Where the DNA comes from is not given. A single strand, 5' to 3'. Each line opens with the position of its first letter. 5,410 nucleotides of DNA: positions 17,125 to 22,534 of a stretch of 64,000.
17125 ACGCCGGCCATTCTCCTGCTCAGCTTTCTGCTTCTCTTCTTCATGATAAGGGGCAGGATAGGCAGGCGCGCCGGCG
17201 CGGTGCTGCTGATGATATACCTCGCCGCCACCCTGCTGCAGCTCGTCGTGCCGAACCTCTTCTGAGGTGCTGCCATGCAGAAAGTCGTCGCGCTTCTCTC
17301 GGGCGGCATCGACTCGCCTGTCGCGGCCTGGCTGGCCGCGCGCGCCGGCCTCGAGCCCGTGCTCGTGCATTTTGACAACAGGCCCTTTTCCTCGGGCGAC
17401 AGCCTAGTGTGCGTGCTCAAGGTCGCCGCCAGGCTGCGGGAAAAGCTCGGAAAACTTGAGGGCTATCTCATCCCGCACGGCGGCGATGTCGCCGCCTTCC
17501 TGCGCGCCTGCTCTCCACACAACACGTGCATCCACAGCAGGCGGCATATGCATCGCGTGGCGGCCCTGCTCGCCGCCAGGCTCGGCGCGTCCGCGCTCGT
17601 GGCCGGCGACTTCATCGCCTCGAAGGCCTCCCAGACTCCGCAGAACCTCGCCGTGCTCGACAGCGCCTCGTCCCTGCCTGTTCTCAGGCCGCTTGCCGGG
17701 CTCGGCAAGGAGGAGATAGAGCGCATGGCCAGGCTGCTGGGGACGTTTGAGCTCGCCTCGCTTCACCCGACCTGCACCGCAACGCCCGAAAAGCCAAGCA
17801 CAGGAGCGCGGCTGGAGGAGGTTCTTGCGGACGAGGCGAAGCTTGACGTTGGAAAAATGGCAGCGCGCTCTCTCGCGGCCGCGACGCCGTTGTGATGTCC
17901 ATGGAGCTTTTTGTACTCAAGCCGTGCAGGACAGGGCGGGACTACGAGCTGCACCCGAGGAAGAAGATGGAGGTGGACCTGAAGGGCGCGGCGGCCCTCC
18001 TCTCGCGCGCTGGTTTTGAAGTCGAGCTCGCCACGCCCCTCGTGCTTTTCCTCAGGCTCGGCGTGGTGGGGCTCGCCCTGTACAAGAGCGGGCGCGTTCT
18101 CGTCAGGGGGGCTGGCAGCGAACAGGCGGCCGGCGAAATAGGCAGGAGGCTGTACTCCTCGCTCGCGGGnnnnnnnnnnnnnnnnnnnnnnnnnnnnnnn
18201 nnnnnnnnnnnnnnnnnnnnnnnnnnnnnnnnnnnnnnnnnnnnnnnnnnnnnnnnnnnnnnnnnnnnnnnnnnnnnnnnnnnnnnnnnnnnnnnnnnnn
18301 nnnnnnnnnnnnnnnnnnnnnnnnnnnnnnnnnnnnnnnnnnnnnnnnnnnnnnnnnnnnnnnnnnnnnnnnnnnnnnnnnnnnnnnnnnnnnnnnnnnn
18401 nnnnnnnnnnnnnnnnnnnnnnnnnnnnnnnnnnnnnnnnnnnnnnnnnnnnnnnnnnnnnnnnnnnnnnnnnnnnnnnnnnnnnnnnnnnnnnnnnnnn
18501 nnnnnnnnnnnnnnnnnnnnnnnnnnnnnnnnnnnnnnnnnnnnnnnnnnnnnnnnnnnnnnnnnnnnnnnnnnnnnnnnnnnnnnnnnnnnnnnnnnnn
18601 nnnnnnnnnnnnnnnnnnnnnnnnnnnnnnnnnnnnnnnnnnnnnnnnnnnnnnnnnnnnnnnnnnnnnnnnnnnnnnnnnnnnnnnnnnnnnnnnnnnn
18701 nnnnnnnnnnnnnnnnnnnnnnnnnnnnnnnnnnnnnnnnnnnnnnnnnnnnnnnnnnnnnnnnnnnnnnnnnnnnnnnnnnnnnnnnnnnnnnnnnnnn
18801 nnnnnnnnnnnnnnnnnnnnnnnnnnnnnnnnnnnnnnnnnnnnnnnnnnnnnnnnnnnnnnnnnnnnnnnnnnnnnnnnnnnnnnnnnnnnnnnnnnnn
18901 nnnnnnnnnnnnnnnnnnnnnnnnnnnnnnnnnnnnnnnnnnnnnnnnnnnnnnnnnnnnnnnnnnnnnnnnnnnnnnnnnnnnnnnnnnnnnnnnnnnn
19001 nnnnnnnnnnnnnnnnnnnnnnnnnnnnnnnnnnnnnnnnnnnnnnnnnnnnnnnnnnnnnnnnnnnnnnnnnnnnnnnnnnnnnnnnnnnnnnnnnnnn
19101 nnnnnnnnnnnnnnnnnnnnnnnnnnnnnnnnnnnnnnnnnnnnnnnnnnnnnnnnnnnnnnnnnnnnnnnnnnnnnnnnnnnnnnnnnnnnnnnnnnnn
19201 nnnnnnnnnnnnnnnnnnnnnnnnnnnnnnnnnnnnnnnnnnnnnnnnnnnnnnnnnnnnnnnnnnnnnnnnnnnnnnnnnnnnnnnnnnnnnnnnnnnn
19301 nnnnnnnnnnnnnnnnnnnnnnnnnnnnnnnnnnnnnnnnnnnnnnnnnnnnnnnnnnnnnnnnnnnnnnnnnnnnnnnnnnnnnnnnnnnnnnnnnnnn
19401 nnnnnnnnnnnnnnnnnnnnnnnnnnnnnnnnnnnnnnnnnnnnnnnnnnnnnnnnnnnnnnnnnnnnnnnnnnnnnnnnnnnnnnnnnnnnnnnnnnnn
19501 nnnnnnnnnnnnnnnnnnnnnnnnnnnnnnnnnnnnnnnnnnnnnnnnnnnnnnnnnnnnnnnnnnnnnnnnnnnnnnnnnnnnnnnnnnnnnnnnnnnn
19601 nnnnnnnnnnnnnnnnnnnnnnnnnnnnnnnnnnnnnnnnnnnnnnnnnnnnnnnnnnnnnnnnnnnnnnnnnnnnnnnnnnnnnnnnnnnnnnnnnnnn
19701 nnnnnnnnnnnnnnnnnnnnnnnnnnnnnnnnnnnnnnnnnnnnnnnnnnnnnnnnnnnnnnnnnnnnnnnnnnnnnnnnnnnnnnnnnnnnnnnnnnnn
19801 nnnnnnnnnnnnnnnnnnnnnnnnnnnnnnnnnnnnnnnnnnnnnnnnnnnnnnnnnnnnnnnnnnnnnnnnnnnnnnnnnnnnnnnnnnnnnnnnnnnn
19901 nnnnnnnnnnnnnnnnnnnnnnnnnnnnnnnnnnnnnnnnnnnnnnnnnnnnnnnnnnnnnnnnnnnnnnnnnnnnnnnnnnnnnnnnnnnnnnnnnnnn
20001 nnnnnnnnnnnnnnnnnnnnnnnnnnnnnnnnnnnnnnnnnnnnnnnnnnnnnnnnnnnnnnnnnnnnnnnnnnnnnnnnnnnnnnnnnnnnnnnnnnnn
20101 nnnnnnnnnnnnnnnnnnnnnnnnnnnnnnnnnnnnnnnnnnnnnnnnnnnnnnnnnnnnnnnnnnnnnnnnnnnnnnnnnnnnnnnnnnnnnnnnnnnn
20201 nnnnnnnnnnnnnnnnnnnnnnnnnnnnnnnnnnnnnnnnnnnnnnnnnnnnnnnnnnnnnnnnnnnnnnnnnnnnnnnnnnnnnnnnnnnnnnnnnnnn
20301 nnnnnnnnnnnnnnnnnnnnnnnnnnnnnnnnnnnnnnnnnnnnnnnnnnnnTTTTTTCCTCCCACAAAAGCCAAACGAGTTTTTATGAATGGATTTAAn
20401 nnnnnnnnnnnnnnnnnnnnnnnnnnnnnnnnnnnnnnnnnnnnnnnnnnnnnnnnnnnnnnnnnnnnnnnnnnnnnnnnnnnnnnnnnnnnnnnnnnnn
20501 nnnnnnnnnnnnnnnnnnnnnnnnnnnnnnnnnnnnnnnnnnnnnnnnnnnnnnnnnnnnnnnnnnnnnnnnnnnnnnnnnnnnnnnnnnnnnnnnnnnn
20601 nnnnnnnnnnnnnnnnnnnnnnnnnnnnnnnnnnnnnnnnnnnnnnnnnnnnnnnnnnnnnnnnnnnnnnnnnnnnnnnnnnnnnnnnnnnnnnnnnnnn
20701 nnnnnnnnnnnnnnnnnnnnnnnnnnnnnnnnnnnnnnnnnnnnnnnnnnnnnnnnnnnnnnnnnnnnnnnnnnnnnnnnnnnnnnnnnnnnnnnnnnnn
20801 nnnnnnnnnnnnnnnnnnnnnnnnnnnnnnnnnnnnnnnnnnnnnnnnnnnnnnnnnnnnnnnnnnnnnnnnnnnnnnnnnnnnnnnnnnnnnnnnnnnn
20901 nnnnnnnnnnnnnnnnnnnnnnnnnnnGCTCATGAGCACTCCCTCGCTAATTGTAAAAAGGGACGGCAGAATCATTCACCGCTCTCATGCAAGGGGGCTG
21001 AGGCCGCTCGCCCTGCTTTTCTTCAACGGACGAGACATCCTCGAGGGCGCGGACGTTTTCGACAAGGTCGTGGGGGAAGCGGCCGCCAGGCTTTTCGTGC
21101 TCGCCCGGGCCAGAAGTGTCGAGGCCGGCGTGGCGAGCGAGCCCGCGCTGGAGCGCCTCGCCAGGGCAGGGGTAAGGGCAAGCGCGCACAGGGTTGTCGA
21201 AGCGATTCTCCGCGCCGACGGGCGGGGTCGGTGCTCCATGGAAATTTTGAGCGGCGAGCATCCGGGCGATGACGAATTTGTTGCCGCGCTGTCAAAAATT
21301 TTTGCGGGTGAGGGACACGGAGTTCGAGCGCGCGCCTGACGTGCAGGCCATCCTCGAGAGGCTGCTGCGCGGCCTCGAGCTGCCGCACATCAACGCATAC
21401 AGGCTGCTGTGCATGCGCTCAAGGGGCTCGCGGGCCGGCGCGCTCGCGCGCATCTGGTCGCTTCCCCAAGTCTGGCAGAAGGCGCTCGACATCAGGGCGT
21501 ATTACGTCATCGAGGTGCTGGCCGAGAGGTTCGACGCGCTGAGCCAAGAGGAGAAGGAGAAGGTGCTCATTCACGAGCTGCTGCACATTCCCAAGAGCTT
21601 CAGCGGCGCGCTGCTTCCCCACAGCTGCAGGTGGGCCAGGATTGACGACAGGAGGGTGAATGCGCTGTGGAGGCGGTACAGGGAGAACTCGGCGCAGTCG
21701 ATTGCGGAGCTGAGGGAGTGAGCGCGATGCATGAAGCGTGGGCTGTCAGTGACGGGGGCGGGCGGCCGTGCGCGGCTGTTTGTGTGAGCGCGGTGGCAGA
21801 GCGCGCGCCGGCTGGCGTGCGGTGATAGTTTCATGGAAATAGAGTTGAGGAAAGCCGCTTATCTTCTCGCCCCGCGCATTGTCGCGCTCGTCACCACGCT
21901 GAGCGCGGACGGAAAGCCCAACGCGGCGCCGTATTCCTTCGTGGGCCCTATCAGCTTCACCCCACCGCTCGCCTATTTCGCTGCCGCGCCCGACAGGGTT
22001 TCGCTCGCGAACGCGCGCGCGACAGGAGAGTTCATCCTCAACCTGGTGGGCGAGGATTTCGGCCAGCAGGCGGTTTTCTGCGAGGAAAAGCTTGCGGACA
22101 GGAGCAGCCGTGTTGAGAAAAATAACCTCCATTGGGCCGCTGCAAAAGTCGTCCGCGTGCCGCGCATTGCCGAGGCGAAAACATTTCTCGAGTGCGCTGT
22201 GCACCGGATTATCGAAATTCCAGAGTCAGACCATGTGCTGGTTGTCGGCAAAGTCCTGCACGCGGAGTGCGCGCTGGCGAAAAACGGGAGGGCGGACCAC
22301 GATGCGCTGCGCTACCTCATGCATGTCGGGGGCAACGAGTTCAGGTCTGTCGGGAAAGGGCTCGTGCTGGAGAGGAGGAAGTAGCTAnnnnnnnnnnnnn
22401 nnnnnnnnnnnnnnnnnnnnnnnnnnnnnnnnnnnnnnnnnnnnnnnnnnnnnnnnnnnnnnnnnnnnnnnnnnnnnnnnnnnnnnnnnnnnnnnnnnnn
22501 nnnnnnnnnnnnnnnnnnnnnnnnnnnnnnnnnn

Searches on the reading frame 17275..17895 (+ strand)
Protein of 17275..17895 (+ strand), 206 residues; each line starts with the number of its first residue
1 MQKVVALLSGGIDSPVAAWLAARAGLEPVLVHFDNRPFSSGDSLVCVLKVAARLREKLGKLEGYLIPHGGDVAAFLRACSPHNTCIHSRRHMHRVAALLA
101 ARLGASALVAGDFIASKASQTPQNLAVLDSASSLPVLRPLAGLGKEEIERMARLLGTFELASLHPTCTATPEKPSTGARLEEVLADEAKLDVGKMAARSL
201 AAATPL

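Call 52: search_protein_families(library=pfam, proteins=[window:17275-17895:+], max_evalue=0.0001)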
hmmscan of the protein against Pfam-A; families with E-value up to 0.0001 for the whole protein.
window:17275-17895:+ (206 aa): 1 family
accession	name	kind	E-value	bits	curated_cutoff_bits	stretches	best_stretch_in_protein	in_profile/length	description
PF02568.20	ThiI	-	2.4e-41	142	20.5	1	2-191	4-196/197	Thiamine biosynthesis protein (ThiI)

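Call 60: search_protein_families(library=ncbifam, proteins=[window:17275-17895:+], max_evalue=0.001)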
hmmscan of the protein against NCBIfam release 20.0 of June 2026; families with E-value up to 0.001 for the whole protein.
window:17275-17895:+ (206 aa): 4 families
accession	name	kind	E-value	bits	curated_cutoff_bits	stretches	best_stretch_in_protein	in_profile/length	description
NF006222.0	PRK08349.1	subfamily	4.7e-41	140.8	251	1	3-183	2-185/198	hypothetical protein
TIGR00342.1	TIGR00342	equivalog_domain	3.1e-40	138.4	264.5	1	2-192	173-367/373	tRNA uracil 4-sulfurtransferase ThiI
NF001138.1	PRK00143.1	equivalog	0.00015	20.8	284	1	3-45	1-43/345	tRNA 2-thiouridine(34) synthase MnmA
TIGR00884.1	guaA_Cterm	equivalog_domain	0.00046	19.6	338.75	0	2-24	17-39/310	glutamine-hydrolyzing GMP synthase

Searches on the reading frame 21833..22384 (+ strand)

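Call 52: search_protein_families(library=pfam, proteins=[window:21833-22384:+], max_evalue=0.0001)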
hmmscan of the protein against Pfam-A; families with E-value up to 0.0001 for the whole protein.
window:21833-22384:+ (183 aa): 1 family
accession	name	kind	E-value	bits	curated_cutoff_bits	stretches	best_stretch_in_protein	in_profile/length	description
PF01613.24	Flavin_Reduct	-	2.8e-25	89.7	27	1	14-151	5-138/153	Flavin reductase like domain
